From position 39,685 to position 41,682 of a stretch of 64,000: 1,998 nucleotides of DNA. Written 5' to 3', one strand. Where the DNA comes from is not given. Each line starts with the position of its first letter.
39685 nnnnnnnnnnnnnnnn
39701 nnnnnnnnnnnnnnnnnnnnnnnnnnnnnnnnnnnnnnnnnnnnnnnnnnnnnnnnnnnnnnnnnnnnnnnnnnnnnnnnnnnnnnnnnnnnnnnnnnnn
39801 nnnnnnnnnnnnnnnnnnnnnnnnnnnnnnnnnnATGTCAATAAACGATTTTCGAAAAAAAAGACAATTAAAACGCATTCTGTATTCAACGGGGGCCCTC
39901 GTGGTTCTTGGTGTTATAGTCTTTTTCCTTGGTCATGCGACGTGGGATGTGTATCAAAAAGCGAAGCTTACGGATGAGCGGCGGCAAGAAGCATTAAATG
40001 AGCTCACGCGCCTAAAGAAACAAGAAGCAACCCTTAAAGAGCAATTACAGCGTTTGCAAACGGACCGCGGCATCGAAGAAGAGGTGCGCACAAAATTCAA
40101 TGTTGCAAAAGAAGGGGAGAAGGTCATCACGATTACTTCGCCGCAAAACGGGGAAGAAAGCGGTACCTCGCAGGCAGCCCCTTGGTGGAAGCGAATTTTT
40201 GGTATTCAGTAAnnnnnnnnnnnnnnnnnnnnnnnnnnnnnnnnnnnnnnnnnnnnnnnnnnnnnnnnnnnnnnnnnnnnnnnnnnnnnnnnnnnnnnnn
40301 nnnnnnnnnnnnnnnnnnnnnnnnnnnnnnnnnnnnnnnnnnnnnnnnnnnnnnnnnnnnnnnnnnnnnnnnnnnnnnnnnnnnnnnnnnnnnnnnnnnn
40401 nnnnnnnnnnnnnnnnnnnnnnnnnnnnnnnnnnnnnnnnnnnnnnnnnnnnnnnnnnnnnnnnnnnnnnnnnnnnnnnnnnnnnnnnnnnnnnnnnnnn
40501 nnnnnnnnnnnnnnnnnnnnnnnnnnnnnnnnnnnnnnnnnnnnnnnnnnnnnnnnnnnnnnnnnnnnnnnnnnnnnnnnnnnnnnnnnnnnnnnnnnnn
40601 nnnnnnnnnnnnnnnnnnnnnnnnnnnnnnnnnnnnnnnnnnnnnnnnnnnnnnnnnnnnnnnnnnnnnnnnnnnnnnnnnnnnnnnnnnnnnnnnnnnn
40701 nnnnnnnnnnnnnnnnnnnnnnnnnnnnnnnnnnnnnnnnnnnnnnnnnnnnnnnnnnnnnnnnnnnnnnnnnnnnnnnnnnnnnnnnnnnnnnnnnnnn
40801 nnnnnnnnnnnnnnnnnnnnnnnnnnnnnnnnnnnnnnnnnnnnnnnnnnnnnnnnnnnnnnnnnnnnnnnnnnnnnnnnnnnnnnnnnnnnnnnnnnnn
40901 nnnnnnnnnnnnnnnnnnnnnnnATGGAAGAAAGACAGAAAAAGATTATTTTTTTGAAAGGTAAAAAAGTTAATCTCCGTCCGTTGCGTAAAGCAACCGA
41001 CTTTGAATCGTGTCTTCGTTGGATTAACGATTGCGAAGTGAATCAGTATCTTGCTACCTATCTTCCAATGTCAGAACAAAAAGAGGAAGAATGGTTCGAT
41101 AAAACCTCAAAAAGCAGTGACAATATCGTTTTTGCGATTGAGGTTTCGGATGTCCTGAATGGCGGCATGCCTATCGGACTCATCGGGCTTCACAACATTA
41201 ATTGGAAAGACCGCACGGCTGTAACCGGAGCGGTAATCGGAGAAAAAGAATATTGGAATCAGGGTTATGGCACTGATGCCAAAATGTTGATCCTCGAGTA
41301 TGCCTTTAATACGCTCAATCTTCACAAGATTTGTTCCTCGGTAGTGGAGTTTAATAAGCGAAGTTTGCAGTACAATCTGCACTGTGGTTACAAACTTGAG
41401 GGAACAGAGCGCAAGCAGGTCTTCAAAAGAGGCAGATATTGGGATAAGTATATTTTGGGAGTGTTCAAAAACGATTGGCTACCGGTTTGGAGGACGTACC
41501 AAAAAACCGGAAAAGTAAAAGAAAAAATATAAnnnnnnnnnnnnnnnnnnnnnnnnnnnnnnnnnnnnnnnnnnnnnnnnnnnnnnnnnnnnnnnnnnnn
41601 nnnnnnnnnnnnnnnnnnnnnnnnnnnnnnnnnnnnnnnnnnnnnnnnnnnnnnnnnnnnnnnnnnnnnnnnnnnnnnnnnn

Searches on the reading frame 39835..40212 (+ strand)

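Call 9: search_protein_families(library=pfam, proteins=[window:39835-40212:+], max_evalue=0.01)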
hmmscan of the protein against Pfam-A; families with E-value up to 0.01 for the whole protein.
window:39835-40212:+ (125 aa): 1 family
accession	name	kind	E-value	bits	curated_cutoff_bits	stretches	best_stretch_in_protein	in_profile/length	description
PF04977.20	DivIC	-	5e-08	33.1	28.9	1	27-100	6-77/80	Septum formation initiator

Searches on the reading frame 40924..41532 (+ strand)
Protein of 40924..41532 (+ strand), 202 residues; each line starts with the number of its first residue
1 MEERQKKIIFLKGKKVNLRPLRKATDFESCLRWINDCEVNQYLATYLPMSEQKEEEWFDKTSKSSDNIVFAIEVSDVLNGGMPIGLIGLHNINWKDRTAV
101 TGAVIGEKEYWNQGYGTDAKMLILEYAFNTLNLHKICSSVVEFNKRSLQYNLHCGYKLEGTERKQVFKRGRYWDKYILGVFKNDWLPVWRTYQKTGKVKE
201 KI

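Call 9: search_protein_families(library=pfam, proteins=[window:40924-41532:+], max_evalue=0.01)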
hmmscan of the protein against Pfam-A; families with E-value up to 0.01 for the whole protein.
window:40924-41532:+ (202 aa): 4 families
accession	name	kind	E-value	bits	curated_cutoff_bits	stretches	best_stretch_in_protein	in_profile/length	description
PF13302.13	Acetyltransf_3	-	1.5e-23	84.5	25.4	1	16-156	2-137/138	Acetyltransferase (GNAT) domain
PF13420.13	Acetyltransf_4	-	1.7e-12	48.1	24.3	1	24-176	6-154/155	Acetyltransferase (GNAT) domain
PF00583.31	Acetyltransf_1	-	3.8e-07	30.8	20.7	1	51-156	14-116/116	Acetyltransferase (GNAT) family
PF13523.12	Acetyltransf_8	-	0.001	19.2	27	1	94-160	75-141/145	Acetyltransferase (GNAT) domain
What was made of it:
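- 40924..41532 (+): GNAT N-acetyltransferase gene. Its stop codon lies 2 nt before repeat copy 1. Pfam Acetyltransf_3, E=1.5e-23 (call 9).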

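Call 11: find_encoding_contigs(protein=window:40924-41532:+, flank=10000, max_places=10)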
Protein window:40924-41532:+ (202 aa): no gene with exactly this product is on record in the collection.

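Call 20: find_homologous_proteins(query=window:40924-41532:+, max_evalue=1e-20)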
Query window:40924-41532:+ (202 aa): 432 proteins with E <= 1e-20 among 521 candidates; the best 120 are listed.
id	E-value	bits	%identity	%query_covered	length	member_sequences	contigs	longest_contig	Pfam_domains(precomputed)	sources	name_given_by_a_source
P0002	1.7e-135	467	100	100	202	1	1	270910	PF13420.14,PF13302.14,PF00583.32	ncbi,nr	ncbi:MAG: GNAT family N-acetyltransferase [Candidatus Lloydbacteria bacterium]|nr:GNAT family N-acet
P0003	1.7e-113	395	84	99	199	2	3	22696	PF13420.14,PF13302.14,PF00583.32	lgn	-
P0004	4.7e-106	371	78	98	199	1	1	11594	PF13420.14,PF13302.14,PF00583.32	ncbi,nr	ncbi:MAG: GNAT family N-acetyltransferase [Candidatus Lloydbacteria bacterium]|nr:GNAT family N-acet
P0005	7.5e-88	311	69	98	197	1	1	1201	PF13420.14,PF13302.14,PF13523.13,PF00583.32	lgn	-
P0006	1.9e-86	307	66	95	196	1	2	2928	PF13420.14,PF13302.14,PF00583.32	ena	-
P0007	1.5e-84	300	63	97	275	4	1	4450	PF13420.14,PF13302.14,PF13523.13,PF00583.32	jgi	-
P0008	6.5e-84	298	65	99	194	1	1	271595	PF13420.14,PF13302.14,PF13523.13,PF00583.32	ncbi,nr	ncbi:MAG: GNAT family N-acetyltransferase [Candidatus Harrisonbacteria bacterium]|nr:GNAT family N-a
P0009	1.2e-83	297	64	97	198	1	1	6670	PF13420.14,PF13302.14,PF13523.13,PF00583.32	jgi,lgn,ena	-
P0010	1.7e-83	297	66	96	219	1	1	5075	PF13420.14,PF13302.14,PF00583.32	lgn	-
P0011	2.3e-83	297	65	97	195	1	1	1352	PF13420.14,PF13302.14,PF13523.13,PF00583.32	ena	-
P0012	2.9e-83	296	65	98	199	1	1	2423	PF13420.14,PF13302.14,PF13523.13,PF00583.32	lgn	-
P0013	3.3e-82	293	62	99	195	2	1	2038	PF13420.14,PF13302.14,PF13523.13,PF00583.32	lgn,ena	-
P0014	6.3e-82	292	66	93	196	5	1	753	PF13420.14,PF13302.14,PF13523.13,PF00583.32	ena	-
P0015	6.6e-82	292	63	99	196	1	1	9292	PF13420.14,PF13302.14,PF13523.13,PF00583.32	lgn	-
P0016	1.4e-81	291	64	98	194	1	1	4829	PF13420.14,PF13302.14,PF13523.13,PF00583.32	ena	-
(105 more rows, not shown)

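Call 21: find_encoding_contigs(protein=P0003, flank=10000, max_places=5)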
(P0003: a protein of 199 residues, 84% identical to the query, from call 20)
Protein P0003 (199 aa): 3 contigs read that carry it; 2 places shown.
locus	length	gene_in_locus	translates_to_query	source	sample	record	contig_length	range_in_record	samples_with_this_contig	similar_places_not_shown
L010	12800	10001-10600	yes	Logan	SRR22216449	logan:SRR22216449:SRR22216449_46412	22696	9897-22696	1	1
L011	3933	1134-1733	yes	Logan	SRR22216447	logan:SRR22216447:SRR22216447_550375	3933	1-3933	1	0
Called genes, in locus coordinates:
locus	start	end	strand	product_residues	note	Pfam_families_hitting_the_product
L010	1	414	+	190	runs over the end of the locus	PF02245:Pur_DNA_glyco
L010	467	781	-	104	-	-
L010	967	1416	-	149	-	PF09424:YqeY, PF02637:GatB_Yqey (faint)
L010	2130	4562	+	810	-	PF07719:TPR_2 (faint), PF13181:TPR_8 (faint), PF13428:TPR_14 (faint), PF23914:TPR_CcmH_CycH (faint), PF00515:TPR_1 (faint), PF13414:TPR_11 (weak), PF13432:TPR_16 (weak), PF14559:TPR_19 (weak), +2 more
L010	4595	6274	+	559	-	PF03023:MurJ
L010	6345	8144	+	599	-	PF00009:GTP_EFTU, PF03144:GTP_EFTU_D2, PF14492:EFG_III, PF00679:EFG_C, PF06421:LepA_C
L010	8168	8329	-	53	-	-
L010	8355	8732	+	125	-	PF04977:DivIC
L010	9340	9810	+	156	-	PF08211:dCMP_cyt_deam_2 (weak), PF00383:dCMP_cyt_deam_1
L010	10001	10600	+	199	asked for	PF13302:Acetyltransf_3, PF13420:Acetyltransf_4, PF00583:Acetyltransf_1 (weak)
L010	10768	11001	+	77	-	PF00462:Glutaredoxin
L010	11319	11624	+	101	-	-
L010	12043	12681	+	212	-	-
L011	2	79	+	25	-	?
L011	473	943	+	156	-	PF08211:dCMP_cyt_deam_2 (weak), PF00383:dCMP_cyt_deam_1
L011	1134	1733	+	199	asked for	PF13302:Acetyltransf_3, PF13420:Acetyltransf_4, PF00583:Acetyltransf_1 (weak)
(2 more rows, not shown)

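Call 22: find_encoding_contigs(protein=P0004, flank=10000, max_places=5)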
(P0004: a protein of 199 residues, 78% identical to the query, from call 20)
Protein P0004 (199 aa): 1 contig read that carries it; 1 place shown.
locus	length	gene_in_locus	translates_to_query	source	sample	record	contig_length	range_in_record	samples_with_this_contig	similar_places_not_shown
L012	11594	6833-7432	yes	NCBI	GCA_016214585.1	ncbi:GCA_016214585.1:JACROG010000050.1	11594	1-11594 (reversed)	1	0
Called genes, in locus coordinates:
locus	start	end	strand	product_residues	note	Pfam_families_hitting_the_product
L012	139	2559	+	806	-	PF07719:TPR_2 (faint), PF13428:TPR_14 (faint), PF13432:TPR_16 (faint), PF00515:TPR_1 (faint), PF13181:TPR_8 (faint), PF21033:RMD1-3 (faint), PF23914:TPR_CcmH_CycH (faint), PF14559:TPR_19 (weak)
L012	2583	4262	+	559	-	PF03023:MurJ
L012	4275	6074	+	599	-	PF00009:GTP_EFTU, PF22042:EF-G_D2 (faint), PF03144:GTP_EFTU_D2, PF14492:EFG_III, PF00679:EFG_C, PF06421:LepA_C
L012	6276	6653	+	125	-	PF04977:DivIC (weak)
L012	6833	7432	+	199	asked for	PF13302:Acetyltransf_3, PF13420:Acetyltransf_4, PF00583:Acetyltransf_1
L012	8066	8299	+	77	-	PF00462:Glutaredoxin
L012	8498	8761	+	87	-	-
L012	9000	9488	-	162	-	PF00011:HSP20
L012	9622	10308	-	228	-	PF13367:PrsW-protease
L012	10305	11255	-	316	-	PF00133:tRNA-synt_1, PF01406:tRNA-synt_1e (faint), PF09334:tRNA-synt_1g (weak), PF08264:Anticodon_1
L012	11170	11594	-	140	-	PF00133:tRNA-synt_1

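Call 50: search_protein_families(library=padloc, proteins=[window:40924-41532:+], max_evalue=0.01)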
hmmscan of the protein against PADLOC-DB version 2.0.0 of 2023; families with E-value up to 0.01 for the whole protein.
window:40924-41532:+ (202 aa): 0 families

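Call 51: search_protein_families(library=ncbifam, proteins=[window:40924-41532:+], max_evalue=0.01)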
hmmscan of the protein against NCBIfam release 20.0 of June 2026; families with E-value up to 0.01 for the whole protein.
window:40924-41532:+ (202 aa): 10 families
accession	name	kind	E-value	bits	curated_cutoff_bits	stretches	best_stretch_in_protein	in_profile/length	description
TIGR03585.1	PseH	equivalog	3.4e-16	59.7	93.1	1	18-177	3-154/156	UDP-4-amino-4,6-dideoxy-N-acetyl-beta-L-altrosamine N-acetyltransferase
NF011709.0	PRK15130.1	equivalog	1e-12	48.2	218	1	14-194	5-178/186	spermidine N1-acetyltransferase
NF040503.1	resist_ArsN1a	equivalog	0.00063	19.5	170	1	107-177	85-154/159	arsinothricin resistance N-acetyltransferase ArsN1 family A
NF033693.0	AAC_6p_Ie_fam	exception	0.0014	18.8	340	0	103-177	100-174/179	AAC(6')-Ie family aminoglycoside N-acetyltransferase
NF033151.0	AAC_6p_A10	exception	0.0015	18.5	400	0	99-161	95-157/178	AAC(6')-I family aminoglycoside 6'-N-acetyltransferase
NF000016.1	AAC_6p_Im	exception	0.0026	17.9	350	0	12-158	3-154/178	aminoglycoside N-acetyltransferase AAC(6')-Im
NF008072.0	PRK10809.1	equivalog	0.003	17.3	190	1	102-187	108-192/194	ribosomal protein S5-alanine N-acetyltransferase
NF000485.1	TlmB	exception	0.004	16.5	625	1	83-180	72-165/292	bleomycin family antibiotic N-acetyltransferase TlmB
NF007527.0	PRK10140.1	equivalog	0.0065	16.3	236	1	105-178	84-158/162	N-acetyltransferase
NF000507.1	AAC_6p_Ie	exception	0.0094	15.9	450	0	103-179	100-176/201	aminoglycoside N-acetyltransferase AAC(6')-Ie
